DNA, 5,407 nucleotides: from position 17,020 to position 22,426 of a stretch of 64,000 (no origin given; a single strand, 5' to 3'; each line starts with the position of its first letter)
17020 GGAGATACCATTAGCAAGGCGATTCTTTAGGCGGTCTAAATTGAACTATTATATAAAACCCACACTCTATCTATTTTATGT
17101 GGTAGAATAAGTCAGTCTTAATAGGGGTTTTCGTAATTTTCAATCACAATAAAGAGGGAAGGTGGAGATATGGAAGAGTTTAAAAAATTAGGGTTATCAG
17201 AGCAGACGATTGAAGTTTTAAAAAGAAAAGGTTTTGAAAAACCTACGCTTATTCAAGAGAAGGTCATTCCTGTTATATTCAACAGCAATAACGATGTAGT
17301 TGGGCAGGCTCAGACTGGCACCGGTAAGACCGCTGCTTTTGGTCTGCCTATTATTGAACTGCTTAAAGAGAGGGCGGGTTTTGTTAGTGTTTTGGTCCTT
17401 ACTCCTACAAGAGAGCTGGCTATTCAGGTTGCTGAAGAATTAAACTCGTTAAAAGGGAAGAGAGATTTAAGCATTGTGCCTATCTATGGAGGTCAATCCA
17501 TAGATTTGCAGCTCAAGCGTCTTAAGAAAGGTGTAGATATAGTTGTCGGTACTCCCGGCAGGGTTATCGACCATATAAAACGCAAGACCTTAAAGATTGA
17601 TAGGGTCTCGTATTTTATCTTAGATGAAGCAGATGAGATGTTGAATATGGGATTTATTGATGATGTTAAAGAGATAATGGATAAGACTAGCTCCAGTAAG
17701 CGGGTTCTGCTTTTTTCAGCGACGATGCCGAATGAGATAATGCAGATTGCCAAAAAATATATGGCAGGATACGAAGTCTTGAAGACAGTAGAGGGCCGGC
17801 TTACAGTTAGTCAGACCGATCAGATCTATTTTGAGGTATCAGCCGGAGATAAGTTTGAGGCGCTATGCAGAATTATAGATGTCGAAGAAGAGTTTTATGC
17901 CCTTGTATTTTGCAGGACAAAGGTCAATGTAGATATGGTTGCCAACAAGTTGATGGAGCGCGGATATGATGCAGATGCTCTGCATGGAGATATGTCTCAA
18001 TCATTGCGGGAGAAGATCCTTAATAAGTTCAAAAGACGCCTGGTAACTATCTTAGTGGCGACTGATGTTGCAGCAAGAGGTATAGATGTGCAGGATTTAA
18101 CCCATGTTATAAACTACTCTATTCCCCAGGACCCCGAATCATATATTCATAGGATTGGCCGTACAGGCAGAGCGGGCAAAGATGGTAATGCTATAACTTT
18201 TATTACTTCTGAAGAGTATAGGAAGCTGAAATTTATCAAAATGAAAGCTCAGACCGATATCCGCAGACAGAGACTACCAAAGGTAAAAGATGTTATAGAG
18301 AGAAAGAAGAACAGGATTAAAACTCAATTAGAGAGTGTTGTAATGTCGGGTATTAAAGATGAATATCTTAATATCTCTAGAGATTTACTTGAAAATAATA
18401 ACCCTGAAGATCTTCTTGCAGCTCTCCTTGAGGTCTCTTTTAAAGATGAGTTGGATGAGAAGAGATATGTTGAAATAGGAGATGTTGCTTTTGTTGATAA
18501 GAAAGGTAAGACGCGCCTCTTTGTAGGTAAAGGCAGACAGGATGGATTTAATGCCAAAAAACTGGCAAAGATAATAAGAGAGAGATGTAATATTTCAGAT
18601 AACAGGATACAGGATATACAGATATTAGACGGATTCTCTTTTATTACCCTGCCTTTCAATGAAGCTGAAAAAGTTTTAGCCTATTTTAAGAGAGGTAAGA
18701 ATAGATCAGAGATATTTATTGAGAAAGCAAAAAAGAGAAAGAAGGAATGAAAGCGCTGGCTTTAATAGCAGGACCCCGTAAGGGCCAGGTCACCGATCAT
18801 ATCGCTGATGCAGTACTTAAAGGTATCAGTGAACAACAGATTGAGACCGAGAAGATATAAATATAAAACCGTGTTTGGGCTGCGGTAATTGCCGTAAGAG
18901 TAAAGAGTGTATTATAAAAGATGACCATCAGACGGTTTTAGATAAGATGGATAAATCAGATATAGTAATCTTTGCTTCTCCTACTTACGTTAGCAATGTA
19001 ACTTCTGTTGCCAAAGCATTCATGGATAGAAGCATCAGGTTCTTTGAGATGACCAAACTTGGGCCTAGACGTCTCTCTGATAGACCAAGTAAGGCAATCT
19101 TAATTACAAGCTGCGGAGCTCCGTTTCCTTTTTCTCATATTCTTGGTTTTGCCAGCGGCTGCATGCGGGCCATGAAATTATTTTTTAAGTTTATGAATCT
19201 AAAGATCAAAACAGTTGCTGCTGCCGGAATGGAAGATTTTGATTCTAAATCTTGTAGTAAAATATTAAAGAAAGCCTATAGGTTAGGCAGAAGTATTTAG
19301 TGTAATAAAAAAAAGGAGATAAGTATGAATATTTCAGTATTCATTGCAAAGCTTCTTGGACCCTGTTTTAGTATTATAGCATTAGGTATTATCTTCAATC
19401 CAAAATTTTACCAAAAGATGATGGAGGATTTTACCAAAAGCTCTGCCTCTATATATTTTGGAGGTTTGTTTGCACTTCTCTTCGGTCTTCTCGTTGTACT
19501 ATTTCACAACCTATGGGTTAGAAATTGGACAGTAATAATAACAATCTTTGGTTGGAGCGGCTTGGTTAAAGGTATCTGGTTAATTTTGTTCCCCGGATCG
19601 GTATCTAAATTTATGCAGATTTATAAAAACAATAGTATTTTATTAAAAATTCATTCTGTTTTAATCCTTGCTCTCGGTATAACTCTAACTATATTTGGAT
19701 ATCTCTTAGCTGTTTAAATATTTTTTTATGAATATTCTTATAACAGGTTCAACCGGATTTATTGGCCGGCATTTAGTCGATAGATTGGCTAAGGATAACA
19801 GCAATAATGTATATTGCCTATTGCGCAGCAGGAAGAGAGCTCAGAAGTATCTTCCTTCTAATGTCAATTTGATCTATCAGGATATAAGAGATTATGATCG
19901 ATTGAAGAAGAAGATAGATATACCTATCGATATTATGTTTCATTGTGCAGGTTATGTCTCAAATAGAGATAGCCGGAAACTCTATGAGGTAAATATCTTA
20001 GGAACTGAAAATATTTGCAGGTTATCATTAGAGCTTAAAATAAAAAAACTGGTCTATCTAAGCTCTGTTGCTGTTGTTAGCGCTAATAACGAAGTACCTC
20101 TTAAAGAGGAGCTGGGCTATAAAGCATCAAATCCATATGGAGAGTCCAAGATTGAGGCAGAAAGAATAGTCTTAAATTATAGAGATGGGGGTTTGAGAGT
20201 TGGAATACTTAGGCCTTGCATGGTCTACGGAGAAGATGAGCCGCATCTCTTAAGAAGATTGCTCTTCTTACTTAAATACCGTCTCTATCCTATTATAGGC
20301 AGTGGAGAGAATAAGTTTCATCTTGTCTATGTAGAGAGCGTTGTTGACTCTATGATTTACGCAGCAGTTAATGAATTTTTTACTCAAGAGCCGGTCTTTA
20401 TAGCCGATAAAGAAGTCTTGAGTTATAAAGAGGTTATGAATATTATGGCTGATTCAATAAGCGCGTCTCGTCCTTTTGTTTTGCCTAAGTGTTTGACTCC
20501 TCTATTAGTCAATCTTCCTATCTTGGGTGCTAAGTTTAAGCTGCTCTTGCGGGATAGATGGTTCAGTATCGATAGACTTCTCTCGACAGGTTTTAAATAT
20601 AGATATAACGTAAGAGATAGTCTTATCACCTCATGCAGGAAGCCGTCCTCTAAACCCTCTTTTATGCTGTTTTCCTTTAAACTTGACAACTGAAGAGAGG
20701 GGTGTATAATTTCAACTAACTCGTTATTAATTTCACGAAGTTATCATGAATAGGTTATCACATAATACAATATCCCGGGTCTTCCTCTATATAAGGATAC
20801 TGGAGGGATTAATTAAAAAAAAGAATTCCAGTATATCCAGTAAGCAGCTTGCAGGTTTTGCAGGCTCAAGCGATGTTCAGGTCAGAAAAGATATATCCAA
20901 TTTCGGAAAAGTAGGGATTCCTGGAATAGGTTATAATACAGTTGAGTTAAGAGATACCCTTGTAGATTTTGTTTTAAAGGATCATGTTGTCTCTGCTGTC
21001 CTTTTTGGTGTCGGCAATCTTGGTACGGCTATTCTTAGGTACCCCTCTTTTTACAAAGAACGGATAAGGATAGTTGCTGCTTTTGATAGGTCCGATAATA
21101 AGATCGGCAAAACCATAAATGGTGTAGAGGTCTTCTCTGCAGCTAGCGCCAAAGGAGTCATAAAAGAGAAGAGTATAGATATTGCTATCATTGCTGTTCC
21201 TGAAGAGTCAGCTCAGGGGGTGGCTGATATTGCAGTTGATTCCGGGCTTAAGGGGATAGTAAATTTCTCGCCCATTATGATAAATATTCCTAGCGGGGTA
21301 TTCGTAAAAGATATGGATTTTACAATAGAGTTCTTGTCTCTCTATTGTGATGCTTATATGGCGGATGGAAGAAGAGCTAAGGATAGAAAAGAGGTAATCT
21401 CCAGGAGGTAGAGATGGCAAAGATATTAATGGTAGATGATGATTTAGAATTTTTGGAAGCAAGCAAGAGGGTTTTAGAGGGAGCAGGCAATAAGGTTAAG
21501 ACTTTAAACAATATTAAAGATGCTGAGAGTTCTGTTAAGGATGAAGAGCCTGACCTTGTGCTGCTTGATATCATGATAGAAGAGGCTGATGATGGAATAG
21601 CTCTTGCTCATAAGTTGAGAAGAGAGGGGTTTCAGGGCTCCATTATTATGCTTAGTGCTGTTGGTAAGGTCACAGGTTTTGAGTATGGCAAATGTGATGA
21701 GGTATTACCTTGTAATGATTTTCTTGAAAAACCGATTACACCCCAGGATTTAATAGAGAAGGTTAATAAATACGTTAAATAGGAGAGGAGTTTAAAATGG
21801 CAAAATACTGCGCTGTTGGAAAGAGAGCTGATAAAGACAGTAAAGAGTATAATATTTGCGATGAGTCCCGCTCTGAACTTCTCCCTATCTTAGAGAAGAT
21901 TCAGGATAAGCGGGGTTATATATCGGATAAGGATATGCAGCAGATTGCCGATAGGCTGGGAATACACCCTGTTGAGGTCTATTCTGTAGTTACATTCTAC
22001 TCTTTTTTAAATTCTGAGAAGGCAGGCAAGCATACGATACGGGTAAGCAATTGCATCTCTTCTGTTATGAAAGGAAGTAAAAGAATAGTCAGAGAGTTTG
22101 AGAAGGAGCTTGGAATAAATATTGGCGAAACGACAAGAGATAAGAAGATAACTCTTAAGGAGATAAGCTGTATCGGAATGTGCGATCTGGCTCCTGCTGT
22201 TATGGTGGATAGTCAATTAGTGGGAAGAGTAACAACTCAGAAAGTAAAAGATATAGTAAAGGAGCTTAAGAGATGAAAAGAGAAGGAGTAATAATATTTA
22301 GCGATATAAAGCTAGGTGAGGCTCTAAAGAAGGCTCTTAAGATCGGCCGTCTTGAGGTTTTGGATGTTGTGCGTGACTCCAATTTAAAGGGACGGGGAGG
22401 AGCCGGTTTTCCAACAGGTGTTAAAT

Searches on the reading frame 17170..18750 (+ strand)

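Call 81: search_protein_families(library=pfam, proteins=[window:17170-18750:+], max_evalue=0.0001)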
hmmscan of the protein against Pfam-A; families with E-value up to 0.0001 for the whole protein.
window:17170-18750:+ (526 aa): 4 families
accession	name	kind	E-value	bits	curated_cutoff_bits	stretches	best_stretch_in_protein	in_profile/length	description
PF00270.35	DEAD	-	1.7e-48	165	26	1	27-192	2-166/167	DEAD/DEAH box helicase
PF00271.37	Helicase_C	-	3.2e-36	124.4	23.5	1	227-336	1-110/110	Helicase conserved C-terminal domain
PF03880.21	DbpA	-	5.8e-13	49.1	25.6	1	449-510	1-62/72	DbpA RNA binding domain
PF04851.21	ResIII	-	1.7e-11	44.8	22.5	1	37-187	20-163/164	Type III restriction enzyme, res subunit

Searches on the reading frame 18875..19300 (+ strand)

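Call 81: search_protein_families(library=pfam, proteins=[window:18875-19300:+], max_evalue=0.0001)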
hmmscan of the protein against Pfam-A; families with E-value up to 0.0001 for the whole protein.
window:18875-19300:+ (141 aa): 2 families
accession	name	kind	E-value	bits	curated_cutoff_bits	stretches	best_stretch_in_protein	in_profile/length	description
PF03358.20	FMN_red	-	2.1e-09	37.5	24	1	6-71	49-108/152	NADPH-dependent FMN reductase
PF02525.22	Flavodoxin_2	-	1.4e-08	35.1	27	1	17-126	68-183/198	Flavodoxin-like fold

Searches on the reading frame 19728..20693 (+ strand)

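Call 81: search_protein_families(library=pfam, proteins=[window:19728-20693:+], max_evalue=0.0001)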
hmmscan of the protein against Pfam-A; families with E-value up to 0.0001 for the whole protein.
window:19728-20693:+ (321 aa): 9 families
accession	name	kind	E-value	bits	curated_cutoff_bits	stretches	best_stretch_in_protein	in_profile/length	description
PF01370.27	Epimerase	-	1.2e-37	130.1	20.9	1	3-215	1-227/240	NAD dependent epimerase/dehydratase family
PF01073.25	3Beta_HSD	-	2.4e-29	102.7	22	1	4-214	1-230/280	3-beta hydroxysteroid dehydrogenase/isomerase family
PF07993.18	NAD_binding_4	-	4e-26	92.2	20.1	2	66-188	88-236/258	Male sterility protein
PF16363.11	GDP_Man_Dehyd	-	2e-17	64.1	27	1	4-157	1-174/332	GDP-mannose 4,6 dehydratase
PF04321.23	RmlD_sub_bind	-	7.7e-16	58.4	27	1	1-183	1-168/287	RmlD substrate binding domain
PF13460.12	NAD_binding_10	-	7.4e-11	42.7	27.2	1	7-169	1-149/184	NAD(P)H-binding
PF02719.21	Polysacc_synt_2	-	7.7e-11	42.1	20.2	1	3-120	1-135/293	Polysaccharide biosynthesis protein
PF00106.31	adh_short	-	5.2e-06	26.5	26.6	1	3-134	3-152/195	short chain dehydrogenase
PF05368.20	NmrA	-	8.9e-06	25.9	27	1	2-117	4-111/298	NmrA-like family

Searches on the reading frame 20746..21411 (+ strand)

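Call 81: search_protein_families(library=pfam, proteins=[window:20746-21411:+], max_evalue=0.0001)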
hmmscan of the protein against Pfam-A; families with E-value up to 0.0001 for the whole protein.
window:20746-21411:+ (221 aa): 2 families
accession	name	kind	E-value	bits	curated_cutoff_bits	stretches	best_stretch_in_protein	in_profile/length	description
PF02629.25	CoA_binding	-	1.8e-20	73.9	22.3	1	84-176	6-96/97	CoA binding domain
PF06971.19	Put_DNA-bind_N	-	8.7e-12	45.4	27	1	4-51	2-49/49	Putative DNA-binding protein N-terminus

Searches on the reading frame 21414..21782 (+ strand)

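Call 82: search_protein_families(library=pfam, proteins=[window:21414-21782:+], max_evalue=0.0001)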
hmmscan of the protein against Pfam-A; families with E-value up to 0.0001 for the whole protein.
window:21414-21782:+ (122 aa): 1 family
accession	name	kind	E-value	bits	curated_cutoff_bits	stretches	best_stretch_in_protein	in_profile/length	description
PF00072.30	Response_reg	-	4.3e-18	65.9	30.2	1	4-118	1-111/111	Response regulator receiver domain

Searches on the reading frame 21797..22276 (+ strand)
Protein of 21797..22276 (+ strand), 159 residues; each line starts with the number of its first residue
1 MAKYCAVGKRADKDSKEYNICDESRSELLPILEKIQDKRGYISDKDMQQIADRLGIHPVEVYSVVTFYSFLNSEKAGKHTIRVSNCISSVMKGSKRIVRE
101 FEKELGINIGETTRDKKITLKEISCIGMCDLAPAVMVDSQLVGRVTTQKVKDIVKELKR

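Call 82: search_protein_families(library=pfam, proteins=[window:21797-22276:+], max_evalue=0.0001)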
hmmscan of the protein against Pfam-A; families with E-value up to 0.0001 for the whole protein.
window:21797-22276:+ (159 aa): 1 family
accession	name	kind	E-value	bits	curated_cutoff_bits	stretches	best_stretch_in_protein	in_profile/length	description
PF01257.25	2Fe-2S_thioredx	-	1.9e-45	154.7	24.8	1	18-158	8-145/145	Thioredoxin-like [2Fe-2S] ferredoxin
